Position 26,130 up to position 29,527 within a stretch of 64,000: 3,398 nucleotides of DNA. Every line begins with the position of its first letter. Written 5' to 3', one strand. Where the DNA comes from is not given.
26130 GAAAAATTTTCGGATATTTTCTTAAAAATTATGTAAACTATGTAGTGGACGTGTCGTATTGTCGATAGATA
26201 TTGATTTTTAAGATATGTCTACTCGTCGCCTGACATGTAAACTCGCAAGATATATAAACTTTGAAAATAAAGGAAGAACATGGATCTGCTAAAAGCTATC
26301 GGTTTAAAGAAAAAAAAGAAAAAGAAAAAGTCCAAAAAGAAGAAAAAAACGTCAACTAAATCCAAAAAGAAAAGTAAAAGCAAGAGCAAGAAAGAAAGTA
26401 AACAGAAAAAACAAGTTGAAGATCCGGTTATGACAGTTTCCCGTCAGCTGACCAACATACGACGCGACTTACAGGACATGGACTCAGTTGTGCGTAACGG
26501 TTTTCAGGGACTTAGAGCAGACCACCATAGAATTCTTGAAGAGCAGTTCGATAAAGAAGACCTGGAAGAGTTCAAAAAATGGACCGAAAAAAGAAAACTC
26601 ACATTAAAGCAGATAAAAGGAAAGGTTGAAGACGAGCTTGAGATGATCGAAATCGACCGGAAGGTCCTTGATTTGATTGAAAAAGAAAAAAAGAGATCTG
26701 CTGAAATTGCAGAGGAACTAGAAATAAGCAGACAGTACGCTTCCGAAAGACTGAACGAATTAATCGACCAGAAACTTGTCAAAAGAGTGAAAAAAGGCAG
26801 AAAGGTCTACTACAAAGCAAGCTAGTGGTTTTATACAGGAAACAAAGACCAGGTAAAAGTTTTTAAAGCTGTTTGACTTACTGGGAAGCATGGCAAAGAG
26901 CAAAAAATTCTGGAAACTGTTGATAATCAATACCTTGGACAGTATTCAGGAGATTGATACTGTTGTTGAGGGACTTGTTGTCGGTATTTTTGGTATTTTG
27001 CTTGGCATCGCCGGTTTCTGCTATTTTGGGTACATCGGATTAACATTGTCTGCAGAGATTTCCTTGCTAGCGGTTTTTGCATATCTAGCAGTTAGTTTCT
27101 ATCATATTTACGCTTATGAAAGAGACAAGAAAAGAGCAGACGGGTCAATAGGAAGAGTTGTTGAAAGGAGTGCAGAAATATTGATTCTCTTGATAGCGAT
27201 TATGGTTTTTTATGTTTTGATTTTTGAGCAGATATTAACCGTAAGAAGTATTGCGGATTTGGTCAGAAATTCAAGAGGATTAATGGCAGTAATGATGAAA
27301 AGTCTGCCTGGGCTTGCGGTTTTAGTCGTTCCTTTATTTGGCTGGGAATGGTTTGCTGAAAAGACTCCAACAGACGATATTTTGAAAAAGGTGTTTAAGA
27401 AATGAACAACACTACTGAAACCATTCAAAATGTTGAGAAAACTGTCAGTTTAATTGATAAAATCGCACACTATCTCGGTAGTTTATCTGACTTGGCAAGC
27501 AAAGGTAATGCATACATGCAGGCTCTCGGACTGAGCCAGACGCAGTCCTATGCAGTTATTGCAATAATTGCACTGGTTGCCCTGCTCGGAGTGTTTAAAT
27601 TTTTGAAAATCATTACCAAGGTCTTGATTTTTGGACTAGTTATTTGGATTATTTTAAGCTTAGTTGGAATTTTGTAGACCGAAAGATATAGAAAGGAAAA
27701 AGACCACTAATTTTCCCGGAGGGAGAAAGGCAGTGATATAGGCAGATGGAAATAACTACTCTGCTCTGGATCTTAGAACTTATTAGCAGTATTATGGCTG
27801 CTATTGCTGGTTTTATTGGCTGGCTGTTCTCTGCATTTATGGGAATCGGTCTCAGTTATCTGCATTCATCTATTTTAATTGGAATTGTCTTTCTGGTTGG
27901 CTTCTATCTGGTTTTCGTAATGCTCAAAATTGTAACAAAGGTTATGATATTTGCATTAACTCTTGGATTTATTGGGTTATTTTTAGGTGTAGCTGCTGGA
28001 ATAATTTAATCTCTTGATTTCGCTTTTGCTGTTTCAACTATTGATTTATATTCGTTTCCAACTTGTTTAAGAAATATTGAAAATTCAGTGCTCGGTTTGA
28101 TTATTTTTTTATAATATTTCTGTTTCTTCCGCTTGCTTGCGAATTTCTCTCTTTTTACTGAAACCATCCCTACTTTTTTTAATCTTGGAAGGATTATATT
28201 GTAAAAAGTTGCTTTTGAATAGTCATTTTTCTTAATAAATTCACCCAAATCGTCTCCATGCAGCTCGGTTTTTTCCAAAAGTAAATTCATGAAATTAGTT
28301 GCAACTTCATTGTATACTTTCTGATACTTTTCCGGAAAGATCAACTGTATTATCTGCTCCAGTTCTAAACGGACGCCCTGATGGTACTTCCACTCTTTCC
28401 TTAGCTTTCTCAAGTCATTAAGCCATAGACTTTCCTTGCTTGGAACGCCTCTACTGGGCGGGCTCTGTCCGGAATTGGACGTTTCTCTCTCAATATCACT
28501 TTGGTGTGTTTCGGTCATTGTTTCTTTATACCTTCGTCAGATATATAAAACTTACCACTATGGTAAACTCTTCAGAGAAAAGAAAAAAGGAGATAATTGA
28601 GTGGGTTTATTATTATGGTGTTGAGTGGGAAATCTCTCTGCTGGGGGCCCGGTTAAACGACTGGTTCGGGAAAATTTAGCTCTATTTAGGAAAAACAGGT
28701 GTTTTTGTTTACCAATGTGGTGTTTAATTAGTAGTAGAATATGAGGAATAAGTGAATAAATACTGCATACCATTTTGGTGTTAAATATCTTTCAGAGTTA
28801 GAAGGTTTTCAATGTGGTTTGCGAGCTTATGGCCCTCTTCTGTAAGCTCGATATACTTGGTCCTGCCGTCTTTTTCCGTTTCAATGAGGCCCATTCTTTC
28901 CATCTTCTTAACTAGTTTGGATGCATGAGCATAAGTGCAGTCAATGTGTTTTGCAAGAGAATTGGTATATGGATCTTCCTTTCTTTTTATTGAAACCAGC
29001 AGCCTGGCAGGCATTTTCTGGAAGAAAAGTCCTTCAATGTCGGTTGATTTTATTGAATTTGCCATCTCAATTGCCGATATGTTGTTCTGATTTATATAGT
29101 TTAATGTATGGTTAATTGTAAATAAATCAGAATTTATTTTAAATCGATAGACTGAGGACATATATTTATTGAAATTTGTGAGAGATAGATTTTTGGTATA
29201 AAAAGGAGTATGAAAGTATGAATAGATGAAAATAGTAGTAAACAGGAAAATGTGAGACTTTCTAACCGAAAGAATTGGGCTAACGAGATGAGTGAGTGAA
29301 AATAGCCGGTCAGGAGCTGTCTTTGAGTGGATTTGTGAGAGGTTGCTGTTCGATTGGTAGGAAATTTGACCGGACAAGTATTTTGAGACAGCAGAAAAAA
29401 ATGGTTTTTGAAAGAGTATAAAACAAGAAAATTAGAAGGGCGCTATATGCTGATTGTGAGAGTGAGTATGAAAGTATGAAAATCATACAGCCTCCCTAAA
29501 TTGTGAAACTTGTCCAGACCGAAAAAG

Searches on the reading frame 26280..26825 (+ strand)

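Call 24: search_protein_families(library=pfam, max_evalue=0.001, proteins=[window:26280-26825:+])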
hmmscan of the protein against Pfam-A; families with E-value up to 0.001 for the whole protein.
window:26280-26825:+ (181 aa): 4 families
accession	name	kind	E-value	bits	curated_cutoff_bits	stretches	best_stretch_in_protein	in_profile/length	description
PF12802.13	MarR_2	-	2.6e-06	28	27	1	129-170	10-53/61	MarR family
PF01978.25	TrmB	-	1.2e-05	25.5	25.6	1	130-178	15-63/68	Sugar-specific transcriptional regulator TrmB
PF13412.12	HTH_24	-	0.00028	20.8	21.9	1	124-168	3-48/48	Winged helix-turn-helix DNA-binding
PF12840.13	HTH_20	-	0.00034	21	27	1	127-170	7-51/51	Helix-turn-helix domain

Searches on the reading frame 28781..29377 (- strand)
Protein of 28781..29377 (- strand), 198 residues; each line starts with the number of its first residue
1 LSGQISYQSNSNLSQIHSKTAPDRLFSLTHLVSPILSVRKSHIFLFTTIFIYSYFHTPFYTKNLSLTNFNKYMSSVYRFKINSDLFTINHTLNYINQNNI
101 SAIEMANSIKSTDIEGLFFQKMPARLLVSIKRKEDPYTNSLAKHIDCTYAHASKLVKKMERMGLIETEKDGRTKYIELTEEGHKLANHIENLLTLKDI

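Call 24: search_protein_families(library=pfam, max_evalue=0.001, proteins=[window:28781-29377:-])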
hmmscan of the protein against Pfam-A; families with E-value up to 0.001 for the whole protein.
window:28781-29377:- (198 aa): 9 families
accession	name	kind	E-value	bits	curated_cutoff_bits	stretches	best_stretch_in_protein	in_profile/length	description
PF13463.12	HTH_27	-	8.5e-08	32.8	22.2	1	126-182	8-68/68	Winged helix DNA-binding domain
PF22665.2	DUF6293_C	-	8.9e-07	29.7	27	1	152-186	64-98/101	DUF6293 C-terminal winged helix domain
PF01047.28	MarR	-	1.7e-05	25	24.6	1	125-170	7-52/59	MarR family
PF25212.1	HVO_A0114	-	7.9e-05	22.8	27.6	1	125-176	26-77/84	HVO_A0114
PF14947.12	HTH_45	-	0.00033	21.1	25.5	0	126-195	11-75/77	Winged helix-turn-helix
PF14277.12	DUF4364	-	0.00042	20.6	26.9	1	147-193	31-77/162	Domain of unknown function (DUF4364)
PF24034.1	DUF7343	-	0.00055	20.2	27.6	1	141-178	24-61/62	Domain of unknown function (DUF7343)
PF10007.15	DUF2250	-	0.00082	19.9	24.4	0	121-174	8-61/93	Uncharacterized protein conserved in archaea (DUF2250)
PF01325.25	Fe_dep_repress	-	0.00097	19.7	26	0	137-170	24-57/60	Iron dependent repressor, N-terminal DNA binding domain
